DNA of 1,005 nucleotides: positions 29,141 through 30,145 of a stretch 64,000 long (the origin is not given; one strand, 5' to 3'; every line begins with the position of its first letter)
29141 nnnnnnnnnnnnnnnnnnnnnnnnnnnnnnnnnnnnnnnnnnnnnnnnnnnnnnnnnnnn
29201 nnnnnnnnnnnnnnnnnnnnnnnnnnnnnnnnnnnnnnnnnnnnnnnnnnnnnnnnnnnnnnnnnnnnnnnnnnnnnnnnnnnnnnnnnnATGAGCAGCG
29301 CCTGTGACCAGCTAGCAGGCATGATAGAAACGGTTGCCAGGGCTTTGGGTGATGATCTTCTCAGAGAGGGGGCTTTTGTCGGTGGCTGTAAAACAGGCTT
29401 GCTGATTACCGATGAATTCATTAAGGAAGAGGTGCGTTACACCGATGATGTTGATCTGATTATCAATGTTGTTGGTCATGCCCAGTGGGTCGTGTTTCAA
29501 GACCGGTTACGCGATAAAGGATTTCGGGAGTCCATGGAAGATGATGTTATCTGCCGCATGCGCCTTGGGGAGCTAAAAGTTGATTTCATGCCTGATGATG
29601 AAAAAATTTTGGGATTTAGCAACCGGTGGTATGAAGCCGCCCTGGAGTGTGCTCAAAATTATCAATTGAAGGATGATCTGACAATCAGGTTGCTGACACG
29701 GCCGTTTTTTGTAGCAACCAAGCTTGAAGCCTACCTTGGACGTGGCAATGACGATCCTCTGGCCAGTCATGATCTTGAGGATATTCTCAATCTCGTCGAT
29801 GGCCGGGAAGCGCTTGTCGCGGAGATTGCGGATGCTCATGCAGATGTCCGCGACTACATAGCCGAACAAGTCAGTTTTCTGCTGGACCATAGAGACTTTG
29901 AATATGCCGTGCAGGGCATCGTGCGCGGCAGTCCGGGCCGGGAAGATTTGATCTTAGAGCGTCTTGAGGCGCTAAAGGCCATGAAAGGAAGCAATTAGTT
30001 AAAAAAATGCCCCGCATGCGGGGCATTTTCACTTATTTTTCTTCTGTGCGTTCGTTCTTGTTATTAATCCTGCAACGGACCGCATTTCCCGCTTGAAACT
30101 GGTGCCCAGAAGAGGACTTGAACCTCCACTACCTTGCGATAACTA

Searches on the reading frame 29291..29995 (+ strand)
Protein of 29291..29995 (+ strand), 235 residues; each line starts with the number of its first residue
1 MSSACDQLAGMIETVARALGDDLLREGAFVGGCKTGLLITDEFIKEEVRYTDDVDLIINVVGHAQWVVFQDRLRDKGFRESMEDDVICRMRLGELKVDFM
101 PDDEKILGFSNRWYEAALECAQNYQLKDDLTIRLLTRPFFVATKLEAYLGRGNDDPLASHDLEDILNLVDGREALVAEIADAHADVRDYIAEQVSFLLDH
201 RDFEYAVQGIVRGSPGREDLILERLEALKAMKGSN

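Call 4: search_protein_families(library=pfam, proteins=[window:29291-29995:+], max_evalue=1)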
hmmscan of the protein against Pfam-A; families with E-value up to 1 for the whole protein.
window:29291-29995:+ (235 aa): 1 family
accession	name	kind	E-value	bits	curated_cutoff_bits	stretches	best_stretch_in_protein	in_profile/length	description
PF23977.1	Pam3_Gp34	-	0.067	13.5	27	1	26-86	48-105/235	Pam3 phage gp34-like protein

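Call 5: search_protein_families(library=ncbifam, proteins=[window:29291-29995:+], max_evalue=1)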
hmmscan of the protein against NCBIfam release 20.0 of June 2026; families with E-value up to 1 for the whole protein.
window:29291-29995:+ (235 aa): 0 families

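Call 6: search_protein_families(library=padloc, proteins=[window:29291-29995:+], max_evalue=1)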
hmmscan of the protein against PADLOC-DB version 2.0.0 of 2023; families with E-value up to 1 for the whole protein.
window:29291-29995:+ (235 aa): 2 families
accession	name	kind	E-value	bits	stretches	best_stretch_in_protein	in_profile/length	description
PDLC04516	PDC-M21B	-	1.6e-104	346.7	1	1-231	1-231/234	-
PDLC02303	AbiEii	-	0.0075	13.7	1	112-182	130-194/249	AbiEii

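Call 9: find_homologous_proteins(query=window:29291-29995:+)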
Query window:29291-29995:+ (235 aa): 3544 proteins with E <= 0.001 among 6082 candidates; the best 120 are listed.
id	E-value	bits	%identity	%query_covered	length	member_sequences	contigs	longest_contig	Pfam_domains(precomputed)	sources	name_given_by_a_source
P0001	8.2e-141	485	95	100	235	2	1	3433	-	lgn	-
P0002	4.6e-139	480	94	100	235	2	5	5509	-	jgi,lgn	jgi:predicted nucleotidyltransferase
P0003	9.8e-137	472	98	94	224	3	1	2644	-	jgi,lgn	-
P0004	4.6e-123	427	85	100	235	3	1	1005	-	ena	-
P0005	3.0e-112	392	79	100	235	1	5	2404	-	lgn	-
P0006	1.5e-111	390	77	100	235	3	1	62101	-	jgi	-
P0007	1.2e-109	383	76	100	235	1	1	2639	-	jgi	jgi:predicted nucleotidyltransferase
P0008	4.5e-108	378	76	98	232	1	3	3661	-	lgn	-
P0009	4.8e-107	375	75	100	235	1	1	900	-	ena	-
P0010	8.8e-106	371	75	100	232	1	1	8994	-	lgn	-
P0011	3.9e-105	369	74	98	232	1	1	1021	-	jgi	jgi:predicted nucleotidyltransferase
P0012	8.4e-105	367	75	98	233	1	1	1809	-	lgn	-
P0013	2.8e-104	366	72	98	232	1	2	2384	-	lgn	-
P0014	4.9e-103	362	81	88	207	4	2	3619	-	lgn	-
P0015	1.4e-101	357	72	98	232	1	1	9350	-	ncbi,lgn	-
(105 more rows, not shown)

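Call 17: search_solved_structures(query=A1, max_evalue=10, show_alignments=3)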
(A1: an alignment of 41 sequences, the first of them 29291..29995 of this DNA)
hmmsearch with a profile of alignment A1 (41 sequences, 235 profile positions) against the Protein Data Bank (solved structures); distinct sequences matched with E-value up to 10: 4.
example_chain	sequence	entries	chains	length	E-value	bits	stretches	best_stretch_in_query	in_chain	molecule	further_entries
5uvd_A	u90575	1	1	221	0.01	18.5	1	6-60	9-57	Nucleotidyltransferase-like protein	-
5fce_A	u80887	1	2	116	0.06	16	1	17-59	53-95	LPXTG family cell surface protein Fms2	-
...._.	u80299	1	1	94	0.95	12.1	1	160-222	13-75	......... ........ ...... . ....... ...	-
6i3m_A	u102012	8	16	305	1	11.9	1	59-112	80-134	Translation initiation factor eIF-2B subunit alpha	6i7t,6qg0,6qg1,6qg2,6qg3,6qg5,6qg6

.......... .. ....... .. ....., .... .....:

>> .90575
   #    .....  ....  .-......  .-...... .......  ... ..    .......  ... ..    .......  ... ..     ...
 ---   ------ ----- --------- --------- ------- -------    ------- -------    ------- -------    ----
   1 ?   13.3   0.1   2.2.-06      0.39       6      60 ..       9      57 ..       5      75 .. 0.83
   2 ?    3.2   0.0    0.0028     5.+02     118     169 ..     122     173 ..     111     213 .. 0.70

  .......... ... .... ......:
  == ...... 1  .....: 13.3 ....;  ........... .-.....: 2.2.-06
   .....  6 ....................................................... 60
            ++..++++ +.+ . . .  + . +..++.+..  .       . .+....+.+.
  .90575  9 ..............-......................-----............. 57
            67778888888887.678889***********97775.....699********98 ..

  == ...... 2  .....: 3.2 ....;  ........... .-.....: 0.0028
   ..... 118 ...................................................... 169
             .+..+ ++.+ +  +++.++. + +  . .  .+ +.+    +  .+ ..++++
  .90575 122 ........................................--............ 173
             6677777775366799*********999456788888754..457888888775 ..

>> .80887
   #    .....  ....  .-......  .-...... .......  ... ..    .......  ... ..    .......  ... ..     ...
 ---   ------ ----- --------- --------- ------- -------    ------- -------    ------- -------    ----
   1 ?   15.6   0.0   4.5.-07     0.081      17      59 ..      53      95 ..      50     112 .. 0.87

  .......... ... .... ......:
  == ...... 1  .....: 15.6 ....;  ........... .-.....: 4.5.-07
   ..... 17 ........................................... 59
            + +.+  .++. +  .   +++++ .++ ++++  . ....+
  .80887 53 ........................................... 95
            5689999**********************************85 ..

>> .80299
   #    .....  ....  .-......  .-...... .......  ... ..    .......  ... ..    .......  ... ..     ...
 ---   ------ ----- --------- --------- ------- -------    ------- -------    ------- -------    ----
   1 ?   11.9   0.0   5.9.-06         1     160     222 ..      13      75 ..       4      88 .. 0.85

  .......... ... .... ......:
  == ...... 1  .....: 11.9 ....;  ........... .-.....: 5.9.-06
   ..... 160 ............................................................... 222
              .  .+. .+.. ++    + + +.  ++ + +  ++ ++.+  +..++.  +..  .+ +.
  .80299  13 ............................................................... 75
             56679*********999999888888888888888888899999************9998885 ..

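Call 22: find_related_loci(query=A1, collection=genome_contigs, flank=10000)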
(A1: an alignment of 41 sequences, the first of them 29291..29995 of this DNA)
Query A1 (235 aa) in genome_contigs; peptide patterns used: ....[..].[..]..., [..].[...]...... (x = any residue, [..] = any of these).
440 stretches matched a pattern; 387 encode a relative of the query (tblastn E <= 1e-3); the best 80 are kept; 80 distinct loci.
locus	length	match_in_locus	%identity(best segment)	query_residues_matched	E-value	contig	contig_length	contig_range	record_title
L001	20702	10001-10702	82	1-234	2e-125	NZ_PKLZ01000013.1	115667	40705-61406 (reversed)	Kineobactrum sediminis strain F02 contig13, whole genome shotgun sequence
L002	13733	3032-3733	66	1-234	2e-102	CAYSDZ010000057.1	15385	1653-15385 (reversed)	MAG TPA_asm: uncultured Alteromonas sp. isolate SRP268394_co2_94 genome assembly, contig: NODE_5928_length_15385_cov_62.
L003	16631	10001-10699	63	1-233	2e-98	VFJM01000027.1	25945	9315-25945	MAG: Geobacter sp. isolate Bin_37_1 c_000003163580, whole genome shotgun sequence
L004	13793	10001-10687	68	1-229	4e-98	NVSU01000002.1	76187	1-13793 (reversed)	MAG: Candidatus Wolfebacteria bacterium isolate NORP133 Contig_source1383C_909, whole genome shotgun sequence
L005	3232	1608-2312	66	1-235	7e-99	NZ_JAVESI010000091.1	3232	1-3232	MAG: Trichloromonas sp. isolate BF1_5 scaffold_37905_c1_biofilm_2017, whole genome shotgun sequence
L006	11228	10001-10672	65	8-231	4e-94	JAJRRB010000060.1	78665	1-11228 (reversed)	MAG: Deltaproteobacteria bacterium isolate Dive100_bin2.40 k141_337917, whole genome shotgun sequence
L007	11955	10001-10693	60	1-232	1e-92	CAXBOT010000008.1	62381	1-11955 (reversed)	MAG TPA_asm: uncultured Alphaproteobacteria bacterium isolate ERR2762188_binner12_Refined_81 genome assembly, contig: ER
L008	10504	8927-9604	63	3-228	5e-92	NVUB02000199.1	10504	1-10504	MAG: Ectothiorhodospiraceae bacterium isolate NORP100 NORP100_199, whole genome shotgun sequence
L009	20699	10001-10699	61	1-234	9e-92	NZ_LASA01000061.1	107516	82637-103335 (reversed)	Endozoicomonas arenosclerae strain ab112 bacteriosponge_c13, whole genome shotgun sequence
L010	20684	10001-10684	60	6-233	4e-90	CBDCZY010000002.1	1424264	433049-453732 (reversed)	MAG: Methylococcales bacterium isolate 882889bd-b10d-485d-b87d-ebbccd635181 genome assembly, contig: contig_2, whole gen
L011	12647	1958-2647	60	3-232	4e-89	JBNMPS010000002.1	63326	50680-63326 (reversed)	MAG: Pseudohongiellaceae bacterium isolate 3300046534_68 Ga0491194_0000408, whole genome shotgun sequence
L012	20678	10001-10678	60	3-228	2e-88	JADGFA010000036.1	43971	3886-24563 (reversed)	MAG: Gammaproteobacteria bacterium isolate OB6 NODE_246_length_43971_cov_5.948008, whole genome shotgun sequence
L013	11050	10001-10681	58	6-232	3e-87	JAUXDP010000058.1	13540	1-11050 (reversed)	MAG: Methylococcaceae bacterium isolate CSMAG_2854 CSMAG_2854_k119_1266601_length_13540_cov_8.9879, whole genome shotgun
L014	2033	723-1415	56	1-232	4e-91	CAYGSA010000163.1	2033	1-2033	MAG TPA_asm: uncultured Micavibrio sp. isolate ERP117304_co2_190 genome assembly, contig: NODE_34664_length_2033_cov_2.6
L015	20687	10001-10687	63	1-229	1e-86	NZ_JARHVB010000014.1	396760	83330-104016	Terripilifer ovatus strain H3SJ34-1 velvet_auto_105_14, whole genome shotgun sequence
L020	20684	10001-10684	57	1-228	1e-85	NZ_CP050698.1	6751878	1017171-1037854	Desulfosediminicola flagellatus strain IMCC35005 chromosome, complete genome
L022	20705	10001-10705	59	1-235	2e-83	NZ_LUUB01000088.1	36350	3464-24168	Bradyrhizobium centrolobii strain BR 10245 contig58, whole genome shotgun sequence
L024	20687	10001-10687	57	1-229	3e-83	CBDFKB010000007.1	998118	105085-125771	MAG: Rhizobiaceae bacterium isolate bdc0ae03-f3d7-40f0-af1f-13b8e390d0c7 genome assembly, contig: contig_7, whole genome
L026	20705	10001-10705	57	1-235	9e-83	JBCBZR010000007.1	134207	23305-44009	MAG: Pseudomonadota bacterium isolate P01_A01_bin.120 k141_192705_length_134207_cov_76.2381, whole genome shotgun sequen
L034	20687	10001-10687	59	1-229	3e-81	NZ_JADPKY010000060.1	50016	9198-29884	Bradyrhizobium sp. 132 05LoS3_4_54, whole genome shotgun sequence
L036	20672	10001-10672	58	11-228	1e-80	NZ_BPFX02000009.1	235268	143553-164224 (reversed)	Pseudomonas paralcaligenes strain MRCP1333 NODE_9, whole genome shotgun sequence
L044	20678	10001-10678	57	3-228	2e-80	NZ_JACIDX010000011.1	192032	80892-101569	Novosphingobium sediminicola strain DSM 27057 Ga0373243_11, whole genome shotgun sequence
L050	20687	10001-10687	59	1-229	4e-80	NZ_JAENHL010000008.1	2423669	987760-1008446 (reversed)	Taklimakanibacter albus strain YIM B02566 GCM70020045_8, whole genome shotgun sequence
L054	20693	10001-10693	55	11-235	1e-79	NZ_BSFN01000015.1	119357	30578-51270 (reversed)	Pseudomonas turukhanskensis strain VKM B-2935 spades_K_25_97_15, whole genome shotgun sequence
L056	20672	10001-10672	57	11-228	1e-79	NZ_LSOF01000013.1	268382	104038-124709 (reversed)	Pseudomonas sp. BMS12, whole genome shotgun sequence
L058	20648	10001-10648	59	11-227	8e-80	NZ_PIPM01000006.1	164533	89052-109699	Aliidiomarina sanyensis strain GYP-17 contig6, whole genome shotgun sequence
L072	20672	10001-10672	56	11-228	2e-78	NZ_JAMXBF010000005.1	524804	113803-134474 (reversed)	Pseudomonas subflava strain YIM B01952 contig5, whole genome shotgun sequence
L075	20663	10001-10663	55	11-228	2e-78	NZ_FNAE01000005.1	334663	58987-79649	Ectopseudomonas alcaliphila strain JCM 10630, whole genome shotgun sequence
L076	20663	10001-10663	57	10-231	2e-78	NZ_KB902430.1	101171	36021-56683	Lamprocystis purpurea DSM 4197 A39ODRAFT_scaffold_16.17, whole genome shotgun sequence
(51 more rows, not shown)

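Call 24: predict_structure(alignment_id=A1)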
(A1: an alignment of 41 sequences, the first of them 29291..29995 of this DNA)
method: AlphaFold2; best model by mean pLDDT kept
length: 235 residues; sequences in the alignment: 41
mean_pLDDT: 91.5   pTM: 0.90
mean pLDDT of the five models: 91.5, 91.5, 87.5, 85.6, 85.2
residues with pLDDT >= 90: 178; 70-90: 53; 50-70: 2; < 50: 2
segments of 3 or more residues with pLDDT < 50: none
pLDDT, mean of each block of 10 residues (from residue 1): 80 96 94 83 83 91 94 97 88 94 91 95 94 96 94 89 94 96 96 97 92 85 97 71
secondary structure, 60 per line:
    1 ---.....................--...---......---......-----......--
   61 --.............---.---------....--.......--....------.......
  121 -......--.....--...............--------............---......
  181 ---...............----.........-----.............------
elements in order: H4-24 E27-29 H33-38 H42-47 E53-58 H63-75 E89-92 E95-101 H104-107 H114-120 E122-127 E130-134 H137-151 H160-171 H175-180 H184-198 H203-211 H217-229

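Call 31: fold_search(model_id=the predicted structure, library=pdb)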
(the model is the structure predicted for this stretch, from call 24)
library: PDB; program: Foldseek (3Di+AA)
matches with E <= 10: 391; with E <= 0.001: 5
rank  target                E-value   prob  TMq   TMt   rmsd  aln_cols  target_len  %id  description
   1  8an5_B                3.8e-06  1.00  0.53  0.66   8.2       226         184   20  MenAT1 toxin-antitoxin complex (rv0078a-rv0078b) from Mycobacterium tuberculosis H37Rv (released 2023-08-02)
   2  8rr5                  1.2e-05  1.00  0.47  0.60   8.3       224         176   19  MenT1 toxin (rv0078a) from Mycobacterium tuberculosis H37Rv, phosphorylated at T39 (released 2024-09-11)
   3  8an4_B                2.3e-05  1.00  0.43  0.52  10.5       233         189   17  MenT1 toxin (rv0078a) from Mycobacterium tuberculosis H37Rv (released 2023-08-02)
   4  8an5_A                3.7e-05  1.00  0.49  0.57   8.9       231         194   19  MenAT1 toxin-antitoxin complex (rv0078a-rv0078b) from Mycobacterium tuberculosis H37Rv (released 2023-08-02)
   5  8an4_A                9.4e-05  1.00  0.52  0.61   6.4       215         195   21  MenT1 toxin (rv0078a) from Mycobacterium tuberculosis H37Rv (released 2023-08-02)
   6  5kqj_MODEL_1_A        2.8e-03  1.00  0.48  0.58   6.4       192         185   13  Solution Structure of Antibiotic-Resistance Factor ANT(2'')-Ia Reveals Substrate-Regulated Conformation Dynami (released 2017-07-12)
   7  5cfu                  2.1e-02  1.00  0.45  0.57   6.1       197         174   14  Crystal Structure of ANT(2")-Ia in complex with adenylyl-2"-tobramycin (released 2016-07-20)
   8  4wqk                  2.8e-02  1.00  0.45  0.57   6.2       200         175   15  Crystal structure of aminoglycoside nucleotidylyltransferase ANT(2")-Ia, apo form (released 2014-11-12)
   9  4xje                  2.8e-02  1.00  0.45  0.57   6.2       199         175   14  CRYSTAL STRUCTURE OF ANT(2") IN COMPLEX WITH AMP AND TOBRAMYCIN (released 2016-01-20)
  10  5cfs                  4.0e-02  0.99  0.45  0.56   6.1       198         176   15  Crystal Structure of ANT(2")-Ia in complex with AMPCPP and tobramycin (released 2016-03-16)
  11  4at8_C                4.6e-02  0.63  0.29  0.22  12.6       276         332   10  Crystal structure of the NF90-NF45 dimerisation domain complex with ATP (released 2012-08-01)
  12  1vfg_A                4.9e-02  0.47  0.26  0.20  11.7       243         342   14  Crystal structure of tRNA nucleotidyltransferase complexed with a primer tRNA and an incoming ATP analog (released 2004-08-10)
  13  4at8_A                5.1e-02  0.82  0.35  0.26  11.5       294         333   10  Crystal structure of the NF90-NF45 dimerisation domain complex with ATP (released 2012-08-01)
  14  4e80_B                7.8e-02  0.51  0.30  0.24  12.7       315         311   11  Structural Basis for the Activity of a Cytoplasmic RNA Terminal U-transferase (released 2012-07-04)
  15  4wse_B                9.5e-02  0.90  0.41  0.22   9.5       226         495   15  Crystal structure of the Mimivirus polyadenylate synthase (released 2015-04-01)
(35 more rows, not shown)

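Call 33: find_encoding_contigs(protein=P0001, flank=5000, max_places=6)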
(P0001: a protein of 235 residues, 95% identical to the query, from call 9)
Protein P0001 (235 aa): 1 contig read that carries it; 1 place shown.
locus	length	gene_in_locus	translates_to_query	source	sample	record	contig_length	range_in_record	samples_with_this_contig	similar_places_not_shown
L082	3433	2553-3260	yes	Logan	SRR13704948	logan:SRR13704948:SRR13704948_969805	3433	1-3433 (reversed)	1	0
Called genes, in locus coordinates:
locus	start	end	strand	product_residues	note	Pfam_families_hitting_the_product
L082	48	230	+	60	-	PF09838:DUF2065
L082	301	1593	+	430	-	PF00709:Adenylsucc_synt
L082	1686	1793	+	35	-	-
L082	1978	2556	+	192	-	-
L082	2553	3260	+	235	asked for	-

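Call 42: search_protein_families(library=pfam, alignment_id=A1, max_evalue=1)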
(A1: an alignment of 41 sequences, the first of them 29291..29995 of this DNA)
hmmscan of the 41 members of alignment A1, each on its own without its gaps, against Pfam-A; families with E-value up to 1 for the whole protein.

A. member 1, window:29291-29995:+ (235 aa): 1 family
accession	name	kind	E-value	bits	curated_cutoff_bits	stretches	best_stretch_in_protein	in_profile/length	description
PF23977.1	Pam3_Gp34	-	0.067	13.5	27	1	26-86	48-105/235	Pam3 phage gp34-like protein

B. families by the number of members that match (of 41 scanned): 23 families
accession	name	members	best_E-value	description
PF08843.17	AbiEii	30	5.9e-05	Nucleotidyl transferase AbiEii toxin, Type IV TA system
PF22312.2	SgrA_ig-like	10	0.038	SgrA, immunoglobulin-like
PF25290.1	CGLA_M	9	0.003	Lambda-carrageenase middle domain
PF16221.11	HTH_47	4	0.11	winged helix-turn-helix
PF14217.11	DUF4327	3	0.013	Domain of unknown function (DUF4327)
PF02425.20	GBP_PSP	3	0.074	Paralytic/GBP/PSP peptide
PF09186.17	DUF1949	3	0.076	Domain of unknown function (DUF1949)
PF11831.13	Myb_Cef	2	0.05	pre-mRNA splicing factor component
PF23977.1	Pam3_Gp34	2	0.067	Pam3 phage gp34-like protein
PF07553.16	Lipoprotein_Ltp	2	0.099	Host cell surface-exposed lipoprotein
PF20003.4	fvmX5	2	0.13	FtsH ternary system domain X5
PF21982.2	RecX_HTH1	1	0.003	RecX, first three-helix domain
PF14794.11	DUF4479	1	0.054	Domain of unknown function (DUF4479)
PF24939.1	DUF7756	1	0.056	Domain of unknown function (DUF7756)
PF16658.11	RF3_C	1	0.12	Class II release factor RF3, C-terminal domain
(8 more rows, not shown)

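Call 45: search_protein_families(library=pfam, proteins=[L001:10708-11460:+, L009:10681-11439:+, L020:10705-11442:+, L058:10654-11421:+, L075:10682-11365:+, L036:10708-12174:+, L036:12174-14510:+, L024:10692-11381:+, L054:10849-11616:+, L010:10942-12264:+], max_evalue=0.01)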
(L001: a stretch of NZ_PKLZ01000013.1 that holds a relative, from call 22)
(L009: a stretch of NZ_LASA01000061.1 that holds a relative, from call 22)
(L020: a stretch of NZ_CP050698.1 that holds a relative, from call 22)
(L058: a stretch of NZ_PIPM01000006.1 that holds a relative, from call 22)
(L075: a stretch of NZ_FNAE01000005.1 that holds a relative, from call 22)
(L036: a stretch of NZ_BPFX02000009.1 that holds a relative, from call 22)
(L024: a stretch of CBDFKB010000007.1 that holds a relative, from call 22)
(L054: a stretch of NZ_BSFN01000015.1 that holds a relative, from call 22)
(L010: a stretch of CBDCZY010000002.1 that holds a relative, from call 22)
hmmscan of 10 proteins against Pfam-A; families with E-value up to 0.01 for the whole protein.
L001:10708-11460:+ (251 aa): 1 family
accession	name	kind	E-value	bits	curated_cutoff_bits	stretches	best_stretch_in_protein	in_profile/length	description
PF13672.11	PP2C_2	-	5.5e-09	36.3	24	1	17-190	11-178/209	Protein phosphatase 2C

L009:10681-11439:+ (253 aa): 1 family
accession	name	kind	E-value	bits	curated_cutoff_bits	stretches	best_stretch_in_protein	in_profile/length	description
PF13672.11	PP2C_2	-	3.2e-09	37.1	24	1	26-197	11-175/209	Protein phosphatase 2C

L020:10705-11442:+ (246 aa): 2 families
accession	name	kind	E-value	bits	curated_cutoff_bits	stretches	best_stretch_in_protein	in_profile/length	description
PF13672.11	PP2C_2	-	2e-06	28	24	1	17-196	11-184/209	Protein phosphatase 2C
PF00481.26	PP2C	-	0.0026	17.9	20.3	1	174-225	200-251/255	Protein phosphatase 2C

L058:10654-11421:+ (256 aa): 0 families

L075:10682-11365:+ (228 aa): 1 family
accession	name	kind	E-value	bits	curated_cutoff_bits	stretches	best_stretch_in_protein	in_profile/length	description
PF13672.11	PP2C_2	-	7.9e-06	26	24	1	14-199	8-183/209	Protein phosphatase 2C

L036:10708-12174:+ (489 aa): 6 families
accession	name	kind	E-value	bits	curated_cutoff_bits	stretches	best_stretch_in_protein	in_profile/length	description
PF02384.22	N6_Mtase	-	1.4e-78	264.9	20.4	1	140-454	2-310/311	N-6 DNA Methylase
PF12161.14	HsdM_N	-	5e-16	60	24.5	1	4-129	2-135/135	HsdM N-terminal domain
PF07669.17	Eco57I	-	4.5e-08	33.8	25.3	1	266-356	72-171/171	Eco57I restriction-modification methylase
PF01170.24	UPF0020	-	2.7e-05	24.4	22.3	1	174-279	20-132/197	RMKL-like, methyltransferase domain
PF20473.4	MmeI_Mtase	-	0.0015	18.2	27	1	184-250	21-93/259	MmeI, DNA-methyltransferase domain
PF05175.20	MTS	-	0.0069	16.5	23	0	171-279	20-109/170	Methyltransferase small domain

L036:12174-14510:+ (779 aa): 3 families
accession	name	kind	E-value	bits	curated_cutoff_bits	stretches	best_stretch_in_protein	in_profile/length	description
PF01420.25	Methylase_S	-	7.2e-30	104.8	22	2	102-265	2-162/168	Type I restriction modification DNA specificity domain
PF24615.2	Spectrin_Anc-1_2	-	0.0033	18.1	28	0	276-363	16-100/105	Nuclear anchorage protein 1, spectrin repeat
PF17389.8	Bac_rhamnosid6H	-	0.004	16.9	24.5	1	273-355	179-263/339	Bacterial alpha-L-rhamnosidase 6 hairpin glycosidase domain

L024:10692-11381:+ (230 aa): 1 family
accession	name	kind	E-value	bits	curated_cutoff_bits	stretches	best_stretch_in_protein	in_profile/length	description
PF13672.11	PP2C_2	-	3.6e-08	33.6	24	1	20-191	8-172/209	Protein phosphatase 2C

L054:10849-11616:+ (256 aa): 4 families
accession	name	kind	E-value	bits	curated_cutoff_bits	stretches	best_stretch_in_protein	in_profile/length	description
PF08378.17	NERD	-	1.5e-30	106.4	22.1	1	33-145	1-111/111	Nuclease-related domain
PF01396.24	Zn_ribbon_Top1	-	1.2e-10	41.4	32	1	217-255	2-35/39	Topoisomerase DNA binding C4 zinc finger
PF06839.17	Zn_ribbon_GRF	-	0.00017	22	25.9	1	219-250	3-36/45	GRF zinc finger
PF21116.3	EF-hand_Zip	-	0.0013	19.7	27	1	164-215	7-57/110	Zip protein EF-hand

L010:10942-12264:+ (441 aa): 4 families
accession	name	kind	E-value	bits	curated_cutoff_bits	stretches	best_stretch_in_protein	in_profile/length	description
PF02384.22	N6_Mtase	-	2.9e-81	273.6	20.4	1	92-397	2-302/311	N-6 DNA Methylase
PF01170.24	UPF0020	-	2.1e-07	31.3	22.3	1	125-233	19-133/197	RMKL-like, methyltransferase domain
PF07669.17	Eco57I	-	2.9e-07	31.2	25.3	1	217-309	69-171/171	Eco57I restriction-modification methylase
PF20473.4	MmeI_Mtase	-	0.0022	17.6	27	0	137-203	22-93/259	MmeI, DNA-methyltransferase domain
